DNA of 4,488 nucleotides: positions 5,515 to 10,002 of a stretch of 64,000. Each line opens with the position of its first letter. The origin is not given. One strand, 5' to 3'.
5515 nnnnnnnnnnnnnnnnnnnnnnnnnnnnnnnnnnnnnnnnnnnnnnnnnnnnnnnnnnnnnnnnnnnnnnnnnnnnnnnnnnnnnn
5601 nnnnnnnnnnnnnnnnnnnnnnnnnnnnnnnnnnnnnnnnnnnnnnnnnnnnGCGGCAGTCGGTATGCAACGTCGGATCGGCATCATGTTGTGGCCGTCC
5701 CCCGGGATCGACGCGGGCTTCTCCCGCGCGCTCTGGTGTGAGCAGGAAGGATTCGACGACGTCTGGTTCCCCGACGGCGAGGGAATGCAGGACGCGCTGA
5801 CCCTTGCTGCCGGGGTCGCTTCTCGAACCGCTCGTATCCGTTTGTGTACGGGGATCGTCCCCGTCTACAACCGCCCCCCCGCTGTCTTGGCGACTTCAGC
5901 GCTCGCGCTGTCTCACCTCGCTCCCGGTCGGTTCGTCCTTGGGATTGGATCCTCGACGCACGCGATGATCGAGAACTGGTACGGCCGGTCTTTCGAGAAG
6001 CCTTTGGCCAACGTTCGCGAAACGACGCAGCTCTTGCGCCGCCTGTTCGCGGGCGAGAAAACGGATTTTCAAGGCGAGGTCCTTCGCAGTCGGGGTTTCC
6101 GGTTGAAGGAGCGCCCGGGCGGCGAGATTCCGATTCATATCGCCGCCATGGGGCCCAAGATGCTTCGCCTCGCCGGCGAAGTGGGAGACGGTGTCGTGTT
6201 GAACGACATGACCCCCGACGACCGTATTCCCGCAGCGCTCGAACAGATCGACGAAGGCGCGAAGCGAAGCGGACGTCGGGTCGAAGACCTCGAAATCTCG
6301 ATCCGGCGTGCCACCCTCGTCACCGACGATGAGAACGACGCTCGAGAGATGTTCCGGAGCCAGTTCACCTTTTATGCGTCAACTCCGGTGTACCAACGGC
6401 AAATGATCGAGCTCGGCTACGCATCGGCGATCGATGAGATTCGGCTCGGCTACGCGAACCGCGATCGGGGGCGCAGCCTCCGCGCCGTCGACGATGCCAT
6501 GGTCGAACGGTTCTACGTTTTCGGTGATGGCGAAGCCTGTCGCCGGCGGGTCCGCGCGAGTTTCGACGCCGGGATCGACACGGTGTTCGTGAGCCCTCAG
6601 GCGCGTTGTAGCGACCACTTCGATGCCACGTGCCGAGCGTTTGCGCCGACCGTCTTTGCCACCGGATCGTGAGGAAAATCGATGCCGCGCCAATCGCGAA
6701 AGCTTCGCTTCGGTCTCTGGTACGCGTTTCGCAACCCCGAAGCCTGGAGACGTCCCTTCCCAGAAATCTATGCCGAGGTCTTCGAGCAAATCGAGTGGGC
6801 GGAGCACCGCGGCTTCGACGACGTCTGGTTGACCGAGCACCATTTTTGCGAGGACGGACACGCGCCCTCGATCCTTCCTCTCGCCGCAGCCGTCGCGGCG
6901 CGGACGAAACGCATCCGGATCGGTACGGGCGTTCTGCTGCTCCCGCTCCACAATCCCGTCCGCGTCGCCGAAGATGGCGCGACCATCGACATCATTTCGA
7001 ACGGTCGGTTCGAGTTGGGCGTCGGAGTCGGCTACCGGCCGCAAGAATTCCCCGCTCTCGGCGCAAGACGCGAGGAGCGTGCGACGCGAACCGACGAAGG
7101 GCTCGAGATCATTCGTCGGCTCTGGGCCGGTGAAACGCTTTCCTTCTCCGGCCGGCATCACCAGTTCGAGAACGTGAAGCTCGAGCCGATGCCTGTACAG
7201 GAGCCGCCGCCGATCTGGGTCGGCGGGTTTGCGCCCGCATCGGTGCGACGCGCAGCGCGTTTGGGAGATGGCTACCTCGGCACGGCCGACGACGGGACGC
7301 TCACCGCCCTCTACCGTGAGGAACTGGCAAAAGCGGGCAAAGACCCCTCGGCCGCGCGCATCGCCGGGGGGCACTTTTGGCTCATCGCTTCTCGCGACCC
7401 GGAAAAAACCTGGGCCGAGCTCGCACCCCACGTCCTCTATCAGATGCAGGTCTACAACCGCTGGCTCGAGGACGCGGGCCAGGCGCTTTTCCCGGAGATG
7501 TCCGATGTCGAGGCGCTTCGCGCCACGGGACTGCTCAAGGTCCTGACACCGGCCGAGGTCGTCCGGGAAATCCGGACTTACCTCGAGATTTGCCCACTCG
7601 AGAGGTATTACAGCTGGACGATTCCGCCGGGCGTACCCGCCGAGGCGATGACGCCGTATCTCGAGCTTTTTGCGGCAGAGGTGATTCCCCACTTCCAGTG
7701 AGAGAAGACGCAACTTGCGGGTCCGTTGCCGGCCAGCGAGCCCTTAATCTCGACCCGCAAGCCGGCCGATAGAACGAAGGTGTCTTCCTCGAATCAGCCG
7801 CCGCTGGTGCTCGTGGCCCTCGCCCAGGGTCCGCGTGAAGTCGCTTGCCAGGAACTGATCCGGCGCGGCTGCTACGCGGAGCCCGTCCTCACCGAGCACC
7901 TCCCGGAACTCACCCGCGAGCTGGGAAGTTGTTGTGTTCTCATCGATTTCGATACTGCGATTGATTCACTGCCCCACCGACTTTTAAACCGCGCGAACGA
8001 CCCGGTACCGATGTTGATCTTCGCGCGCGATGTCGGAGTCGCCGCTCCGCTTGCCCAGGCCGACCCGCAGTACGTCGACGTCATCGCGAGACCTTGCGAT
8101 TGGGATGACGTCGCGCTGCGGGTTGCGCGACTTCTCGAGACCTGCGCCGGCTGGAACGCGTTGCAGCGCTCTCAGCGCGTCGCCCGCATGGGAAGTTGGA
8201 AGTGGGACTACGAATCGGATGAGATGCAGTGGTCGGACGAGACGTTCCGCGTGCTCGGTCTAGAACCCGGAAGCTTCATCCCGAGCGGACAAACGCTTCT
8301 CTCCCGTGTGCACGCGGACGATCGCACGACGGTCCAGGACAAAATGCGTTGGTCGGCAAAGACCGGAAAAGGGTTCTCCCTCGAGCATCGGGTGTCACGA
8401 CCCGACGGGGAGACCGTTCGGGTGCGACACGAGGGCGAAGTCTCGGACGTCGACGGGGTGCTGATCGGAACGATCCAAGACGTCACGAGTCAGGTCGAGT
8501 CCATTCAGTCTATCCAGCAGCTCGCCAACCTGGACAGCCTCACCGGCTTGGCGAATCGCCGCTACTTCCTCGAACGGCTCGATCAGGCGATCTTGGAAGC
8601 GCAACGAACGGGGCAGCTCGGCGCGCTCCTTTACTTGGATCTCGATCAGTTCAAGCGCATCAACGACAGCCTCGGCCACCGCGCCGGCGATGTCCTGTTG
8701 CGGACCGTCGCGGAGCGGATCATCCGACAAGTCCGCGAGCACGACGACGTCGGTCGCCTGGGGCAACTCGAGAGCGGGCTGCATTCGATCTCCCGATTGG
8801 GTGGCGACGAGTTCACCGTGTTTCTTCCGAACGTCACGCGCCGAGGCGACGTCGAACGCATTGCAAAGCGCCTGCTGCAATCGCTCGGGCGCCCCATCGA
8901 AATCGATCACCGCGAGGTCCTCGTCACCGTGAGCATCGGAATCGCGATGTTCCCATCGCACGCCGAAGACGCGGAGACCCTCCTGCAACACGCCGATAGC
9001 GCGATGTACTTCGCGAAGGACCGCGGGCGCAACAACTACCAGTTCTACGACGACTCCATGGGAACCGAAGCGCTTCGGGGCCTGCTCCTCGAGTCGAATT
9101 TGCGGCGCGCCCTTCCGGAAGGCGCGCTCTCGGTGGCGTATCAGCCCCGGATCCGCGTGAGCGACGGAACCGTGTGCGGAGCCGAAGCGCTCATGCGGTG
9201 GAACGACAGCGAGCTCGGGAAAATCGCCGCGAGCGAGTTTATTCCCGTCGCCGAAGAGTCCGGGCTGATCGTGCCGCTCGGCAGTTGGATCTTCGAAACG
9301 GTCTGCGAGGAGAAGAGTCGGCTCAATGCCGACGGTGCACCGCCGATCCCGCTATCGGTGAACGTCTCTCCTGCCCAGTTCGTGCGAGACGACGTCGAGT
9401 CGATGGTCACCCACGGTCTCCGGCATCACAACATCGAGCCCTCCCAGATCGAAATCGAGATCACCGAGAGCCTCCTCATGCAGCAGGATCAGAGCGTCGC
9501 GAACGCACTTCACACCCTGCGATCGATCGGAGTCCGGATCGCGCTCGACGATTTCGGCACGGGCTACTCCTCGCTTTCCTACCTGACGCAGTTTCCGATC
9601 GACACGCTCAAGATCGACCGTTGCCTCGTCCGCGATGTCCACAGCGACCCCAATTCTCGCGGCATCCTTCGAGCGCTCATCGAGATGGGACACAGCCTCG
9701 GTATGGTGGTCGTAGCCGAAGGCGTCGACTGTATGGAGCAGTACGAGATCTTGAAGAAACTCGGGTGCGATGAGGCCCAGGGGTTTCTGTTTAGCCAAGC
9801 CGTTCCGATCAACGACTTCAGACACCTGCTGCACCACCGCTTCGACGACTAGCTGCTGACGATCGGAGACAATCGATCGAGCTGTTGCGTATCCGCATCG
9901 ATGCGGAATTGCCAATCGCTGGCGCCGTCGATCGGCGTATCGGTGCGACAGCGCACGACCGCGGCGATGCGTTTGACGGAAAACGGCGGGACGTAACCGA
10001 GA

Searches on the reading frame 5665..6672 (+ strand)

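Call 38: search_protein_families(library=pfam, proteins=[window:5665-6672:+], max_evalue=0.00001)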
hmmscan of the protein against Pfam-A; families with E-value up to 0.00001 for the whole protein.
window:5665-6672:+ (335 aa): 1 family
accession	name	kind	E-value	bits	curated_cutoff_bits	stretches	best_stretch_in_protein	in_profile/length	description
PF00296.26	Bac_luciferase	-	4.9e-74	249.9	27.9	1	25-305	32-313/314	Luciferase-like monooxygenase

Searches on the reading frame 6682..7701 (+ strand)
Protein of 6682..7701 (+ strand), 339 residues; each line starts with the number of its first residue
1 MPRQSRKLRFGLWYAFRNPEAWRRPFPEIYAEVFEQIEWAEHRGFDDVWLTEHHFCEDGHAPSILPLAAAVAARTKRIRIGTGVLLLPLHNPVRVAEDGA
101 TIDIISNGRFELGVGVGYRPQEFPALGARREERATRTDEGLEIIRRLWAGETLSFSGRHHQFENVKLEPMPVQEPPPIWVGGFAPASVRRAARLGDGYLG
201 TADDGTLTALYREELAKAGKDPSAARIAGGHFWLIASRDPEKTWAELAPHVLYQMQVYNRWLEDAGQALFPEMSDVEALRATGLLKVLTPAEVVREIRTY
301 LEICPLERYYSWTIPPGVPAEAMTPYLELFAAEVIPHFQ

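Call 38: search_protein_families(library=pfam, proteins=[window:6682-7701:+], max_evalue=0.00001)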
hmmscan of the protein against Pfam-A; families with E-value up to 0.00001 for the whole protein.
window:6682-7701:+ (339 aa): 1 family
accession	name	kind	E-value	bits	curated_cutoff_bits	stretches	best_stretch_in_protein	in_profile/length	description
PF00296.26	Bac_luciferase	-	5.1e-64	217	27.9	1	10-299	3-306/314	Luciferase-like monooxygenase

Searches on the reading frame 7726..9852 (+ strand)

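Call 38: search_protein_families(library=pfam, proteins=[window:7726-9852:+], max_evalue=0.00001)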
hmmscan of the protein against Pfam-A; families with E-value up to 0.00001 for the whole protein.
window:7726-9852:+ (708 aa): 3 families
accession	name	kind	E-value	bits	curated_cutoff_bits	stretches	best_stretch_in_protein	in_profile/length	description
PF00563.25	EAL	-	5.7e-70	235.8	31.3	1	458-691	3-235/236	EAL domain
PF00990.26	GGDEF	-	4.6e-47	160.2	23.8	1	267-437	1-161/161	Diguanylate cyclase, GGDEF domain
PF08447.18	PAS_3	-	6.7e-12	46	25.6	1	167-246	2-82/89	PAS fold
